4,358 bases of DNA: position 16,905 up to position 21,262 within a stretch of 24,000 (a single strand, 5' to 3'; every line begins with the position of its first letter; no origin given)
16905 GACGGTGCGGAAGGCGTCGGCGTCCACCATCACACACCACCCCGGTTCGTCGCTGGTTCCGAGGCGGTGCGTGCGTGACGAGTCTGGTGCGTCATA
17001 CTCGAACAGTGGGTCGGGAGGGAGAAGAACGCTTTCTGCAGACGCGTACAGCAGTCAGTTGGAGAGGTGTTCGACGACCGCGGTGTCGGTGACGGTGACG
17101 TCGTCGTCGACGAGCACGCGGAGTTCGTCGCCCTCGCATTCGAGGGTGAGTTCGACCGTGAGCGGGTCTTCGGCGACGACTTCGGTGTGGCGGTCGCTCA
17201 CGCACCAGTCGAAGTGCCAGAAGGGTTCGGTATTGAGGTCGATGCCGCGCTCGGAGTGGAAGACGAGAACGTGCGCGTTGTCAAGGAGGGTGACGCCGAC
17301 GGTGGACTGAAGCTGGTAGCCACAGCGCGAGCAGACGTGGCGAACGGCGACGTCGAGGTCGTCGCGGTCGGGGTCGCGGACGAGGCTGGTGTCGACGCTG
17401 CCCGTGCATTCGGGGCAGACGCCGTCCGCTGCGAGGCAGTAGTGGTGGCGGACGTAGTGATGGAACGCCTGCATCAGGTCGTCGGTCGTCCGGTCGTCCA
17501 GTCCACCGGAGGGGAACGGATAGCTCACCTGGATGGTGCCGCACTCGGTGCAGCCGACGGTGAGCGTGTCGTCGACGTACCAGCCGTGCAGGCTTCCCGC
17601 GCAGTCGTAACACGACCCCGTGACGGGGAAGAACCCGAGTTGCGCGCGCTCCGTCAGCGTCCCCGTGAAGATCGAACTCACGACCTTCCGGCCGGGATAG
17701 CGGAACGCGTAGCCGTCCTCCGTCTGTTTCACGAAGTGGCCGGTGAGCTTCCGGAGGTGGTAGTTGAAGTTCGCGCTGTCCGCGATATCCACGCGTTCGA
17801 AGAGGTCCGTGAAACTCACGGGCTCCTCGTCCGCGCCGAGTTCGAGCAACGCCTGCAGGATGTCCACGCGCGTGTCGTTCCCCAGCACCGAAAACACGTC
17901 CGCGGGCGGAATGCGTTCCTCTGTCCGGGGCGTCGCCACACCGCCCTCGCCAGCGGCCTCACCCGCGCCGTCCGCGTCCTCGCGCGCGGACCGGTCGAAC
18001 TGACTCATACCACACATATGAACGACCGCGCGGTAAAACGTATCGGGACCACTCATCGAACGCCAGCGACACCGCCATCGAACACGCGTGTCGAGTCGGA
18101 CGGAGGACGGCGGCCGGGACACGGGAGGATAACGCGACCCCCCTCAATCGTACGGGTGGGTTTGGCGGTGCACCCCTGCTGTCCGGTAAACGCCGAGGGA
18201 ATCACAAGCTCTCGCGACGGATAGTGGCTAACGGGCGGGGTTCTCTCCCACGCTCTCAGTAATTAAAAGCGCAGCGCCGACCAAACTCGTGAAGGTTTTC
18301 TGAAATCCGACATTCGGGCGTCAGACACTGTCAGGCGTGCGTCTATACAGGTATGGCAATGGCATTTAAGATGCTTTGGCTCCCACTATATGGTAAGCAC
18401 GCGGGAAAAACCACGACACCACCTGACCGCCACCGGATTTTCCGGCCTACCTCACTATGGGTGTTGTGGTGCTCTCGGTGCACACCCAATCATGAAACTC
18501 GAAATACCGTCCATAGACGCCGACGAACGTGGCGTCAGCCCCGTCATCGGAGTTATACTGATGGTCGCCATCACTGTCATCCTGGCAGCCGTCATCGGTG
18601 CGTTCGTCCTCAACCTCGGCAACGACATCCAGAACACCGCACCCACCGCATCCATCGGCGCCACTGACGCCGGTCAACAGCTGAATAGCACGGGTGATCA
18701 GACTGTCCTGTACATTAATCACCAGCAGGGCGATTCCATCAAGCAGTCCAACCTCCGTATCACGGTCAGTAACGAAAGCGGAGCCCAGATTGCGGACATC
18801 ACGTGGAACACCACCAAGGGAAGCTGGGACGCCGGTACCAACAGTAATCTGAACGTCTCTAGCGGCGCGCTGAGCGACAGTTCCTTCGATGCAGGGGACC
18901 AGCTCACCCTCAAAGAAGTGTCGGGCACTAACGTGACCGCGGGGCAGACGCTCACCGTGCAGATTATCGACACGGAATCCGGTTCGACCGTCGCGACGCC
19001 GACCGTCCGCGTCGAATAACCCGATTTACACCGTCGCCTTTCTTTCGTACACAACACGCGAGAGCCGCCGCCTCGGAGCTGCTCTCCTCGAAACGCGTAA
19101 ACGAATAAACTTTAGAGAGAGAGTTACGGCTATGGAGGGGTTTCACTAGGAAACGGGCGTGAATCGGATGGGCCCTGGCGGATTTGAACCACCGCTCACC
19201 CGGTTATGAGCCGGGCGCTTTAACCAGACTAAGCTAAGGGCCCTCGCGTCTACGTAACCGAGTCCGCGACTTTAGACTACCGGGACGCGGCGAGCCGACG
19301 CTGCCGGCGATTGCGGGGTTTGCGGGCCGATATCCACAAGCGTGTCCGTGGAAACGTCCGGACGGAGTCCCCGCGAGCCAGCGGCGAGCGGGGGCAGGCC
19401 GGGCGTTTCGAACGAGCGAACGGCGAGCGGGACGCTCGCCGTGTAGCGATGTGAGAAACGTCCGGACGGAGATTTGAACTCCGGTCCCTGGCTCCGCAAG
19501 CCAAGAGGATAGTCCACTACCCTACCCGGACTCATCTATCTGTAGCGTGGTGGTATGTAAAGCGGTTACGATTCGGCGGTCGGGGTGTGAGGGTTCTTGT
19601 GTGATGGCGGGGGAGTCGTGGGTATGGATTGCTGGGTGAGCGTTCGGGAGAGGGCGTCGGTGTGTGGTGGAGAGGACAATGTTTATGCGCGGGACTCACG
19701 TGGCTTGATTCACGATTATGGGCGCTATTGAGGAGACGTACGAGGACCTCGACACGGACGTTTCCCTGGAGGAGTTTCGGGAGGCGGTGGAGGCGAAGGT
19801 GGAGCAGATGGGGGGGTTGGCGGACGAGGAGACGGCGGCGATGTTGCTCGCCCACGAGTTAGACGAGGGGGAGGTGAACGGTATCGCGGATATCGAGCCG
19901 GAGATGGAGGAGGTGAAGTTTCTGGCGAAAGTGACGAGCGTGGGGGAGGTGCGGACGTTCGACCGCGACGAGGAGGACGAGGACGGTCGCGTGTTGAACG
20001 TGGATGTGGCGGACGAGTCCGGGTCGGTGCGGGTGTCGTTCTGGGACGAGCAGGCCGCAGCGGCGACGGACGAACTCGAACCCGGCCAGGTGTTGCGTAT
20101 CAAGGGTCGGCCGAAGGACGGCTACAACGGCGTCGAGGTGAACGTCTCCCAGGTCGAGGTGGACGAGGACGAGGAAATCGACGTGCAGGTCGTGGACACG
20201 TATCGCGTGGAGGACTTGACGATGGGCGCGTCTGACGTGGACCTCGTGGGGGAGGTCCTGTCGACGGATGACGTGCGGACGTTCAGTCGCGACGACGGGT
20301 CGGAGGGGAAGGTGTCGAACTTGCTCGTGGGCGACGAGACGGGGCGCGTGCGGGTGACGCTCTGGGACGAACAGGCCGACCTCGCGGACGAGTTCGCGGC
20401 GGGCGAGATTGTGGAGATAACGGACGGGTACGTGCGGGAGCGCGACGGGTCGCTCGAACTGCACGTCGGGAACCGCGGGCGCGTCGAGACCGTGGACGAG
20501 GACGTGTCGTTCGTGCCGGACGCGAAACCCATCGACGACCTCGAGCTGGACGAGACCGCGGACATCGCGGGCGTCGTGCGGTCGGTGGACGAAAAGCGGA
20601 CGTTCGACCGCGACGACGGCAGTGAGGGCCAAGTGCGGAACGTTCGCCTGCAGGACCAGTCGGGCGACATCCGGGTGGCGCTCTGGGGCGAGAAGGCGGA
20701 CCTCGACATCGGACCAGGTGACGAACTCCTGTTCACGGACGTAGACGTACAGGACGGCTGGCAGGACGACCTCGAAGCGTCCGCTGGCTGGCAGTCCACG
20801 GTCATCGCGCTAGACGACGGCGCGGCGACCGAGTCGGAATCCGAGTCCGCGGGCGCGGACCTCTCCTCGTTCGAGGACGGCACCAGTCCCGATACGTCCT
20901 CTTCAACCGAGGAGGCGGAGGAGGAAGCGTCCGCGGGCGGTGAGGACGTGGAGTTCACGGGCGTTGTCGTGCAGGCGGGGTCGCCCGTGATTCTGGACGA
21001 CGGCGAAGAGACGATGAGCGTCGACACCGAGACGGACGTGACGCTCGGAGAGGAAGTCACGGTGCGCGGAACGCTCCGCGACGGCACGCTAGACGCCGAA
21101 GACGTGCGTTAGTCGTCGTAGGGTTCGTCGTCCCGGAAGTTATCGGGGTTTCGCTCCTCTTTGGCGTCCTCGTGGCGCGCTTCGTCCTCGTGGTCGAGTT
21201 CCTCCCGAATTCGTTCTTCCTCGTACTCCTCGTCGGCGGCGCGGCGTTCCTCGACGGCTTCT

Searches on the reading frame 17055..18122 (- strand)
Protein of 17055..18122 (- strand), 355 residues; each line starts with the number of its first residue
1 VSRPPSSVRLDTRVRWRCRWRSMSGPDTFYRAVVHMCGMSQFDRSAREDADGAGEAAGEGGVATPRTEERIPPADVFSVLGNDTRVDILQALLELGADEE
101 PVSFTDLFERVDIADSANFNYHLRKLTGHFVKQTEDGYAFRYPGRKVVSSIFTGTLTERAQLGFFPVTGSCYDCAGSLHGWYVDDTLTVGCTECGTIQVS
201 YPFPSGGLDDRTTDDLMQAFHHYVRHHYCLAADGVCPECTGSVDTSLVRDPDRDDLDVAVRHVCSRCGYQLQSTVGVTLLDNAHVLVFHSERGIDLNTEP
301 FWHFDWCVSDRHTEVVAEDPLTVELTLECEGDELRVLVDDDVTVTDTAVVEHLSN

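Call 90: search_protein_families(library=pfam, proteins=[window:17055-18122:-], max_evalue=0.001)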
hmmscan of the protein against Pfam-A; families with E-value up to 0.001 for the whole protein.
window:17055-18122:- (355 aa): 3 families
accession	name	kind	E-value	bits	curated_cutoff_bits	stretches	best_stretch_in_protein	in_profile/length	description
PF24042.1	DUF7351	-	3.7e-64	216.2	31.2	1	169-344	2-177/177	Domain of unknown function (DUF7351)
PF24038.1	DUF7347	-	2.3e-31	108.3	27.6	1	73-151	1-77/77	Domain of unknown function (DUF7347)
PF12840.13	HTH_20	-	2.7e-06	27.7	27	1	80-128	1-44/51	Helix-turn-helix domain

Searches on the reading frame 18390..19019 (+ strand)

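Call 90: search_protein_families(library=pfam, proteins=[window:18390-19019:+], max_evalue=0.001)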
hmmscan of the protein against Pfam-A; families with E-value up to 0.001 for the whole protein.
window:18390-19019:+ (209 aa): 1 family
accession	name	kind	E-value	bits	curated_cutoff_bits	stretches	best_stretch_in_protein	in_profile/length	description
PF07790.16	Pilin_N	-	9.4e-24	84.5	25.2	1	47-129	1-76/78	Archaeal Type IV pilin, N-terminal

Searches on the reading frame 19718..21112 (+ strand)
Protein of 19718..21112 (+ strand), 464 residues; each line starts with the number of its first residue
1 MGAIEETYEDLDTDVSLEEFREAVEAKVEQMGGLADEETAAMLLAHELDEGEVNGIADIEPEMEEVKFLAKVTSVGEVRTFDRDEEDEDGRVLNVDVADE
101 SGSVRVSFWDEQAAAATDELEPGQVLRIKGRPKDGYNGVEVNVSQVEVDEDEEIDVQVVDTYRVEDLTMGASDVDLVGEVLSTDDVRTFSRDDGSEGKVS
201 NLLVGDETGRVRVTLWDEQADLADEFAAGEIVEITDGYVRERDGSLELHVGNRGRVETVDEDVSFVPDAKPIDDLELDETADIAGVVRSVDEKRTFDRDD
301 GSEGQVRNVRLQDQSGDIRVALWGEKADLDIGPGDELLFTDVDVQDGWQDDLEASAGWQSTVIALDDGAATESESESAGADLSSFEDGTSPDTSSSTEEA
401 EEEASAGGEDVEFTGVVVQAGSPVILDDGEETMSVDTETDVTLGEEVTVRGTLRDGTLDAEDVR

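Call 90: search_protein_families(library=pfam, proteins=[window:19718-21112:+], max_evalue=0.001)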
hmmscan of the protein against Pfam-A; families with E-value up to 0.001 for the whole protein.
window:19718-21112:+ (464 aa): 8 families
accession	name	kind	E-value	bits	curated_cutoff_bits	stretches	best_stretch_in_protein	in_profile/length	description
PF01336.31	tRNA_anti-codon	-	8e-27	93.4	27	2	72-148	1-74/75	OB-fold nucleic acid binding domain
PF16900.11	REPA_OB_2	-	7e-17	61.6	27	1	272-328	4-62/98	Replication protein A OB domain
PF17244.8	CDC24_OB3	-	2.1e-09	37.9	25.4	0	58-130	1-72/216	Cell division control protein 24, OB domain 3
PF21473.3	Ssb-like_OB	-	1.6e-08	35.1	24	1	177-257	11-96/97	Single-stranded DNA binding protein Ssb-like, OB fold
PF21669.3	SHLD2_OB1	-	3.7e-08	33.6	26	0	310-375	54-123/138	Shieldin complex subunit 2, first OB fold domain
PF24903.1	OB_MEIOB_N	-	5.6e-06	26.1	27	0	160-243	4-93/140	MEIOB, N-terminal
PF13567.11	DUF4131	-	8.4e-05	22.8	31.6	0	67-133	85-131/165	Domain of unknown function (DUF4131)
PF16686.11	POT1PC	-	0.00057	20.3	27.2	0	211-250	79-121/155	ssDNA-binding domain of telomere protection protein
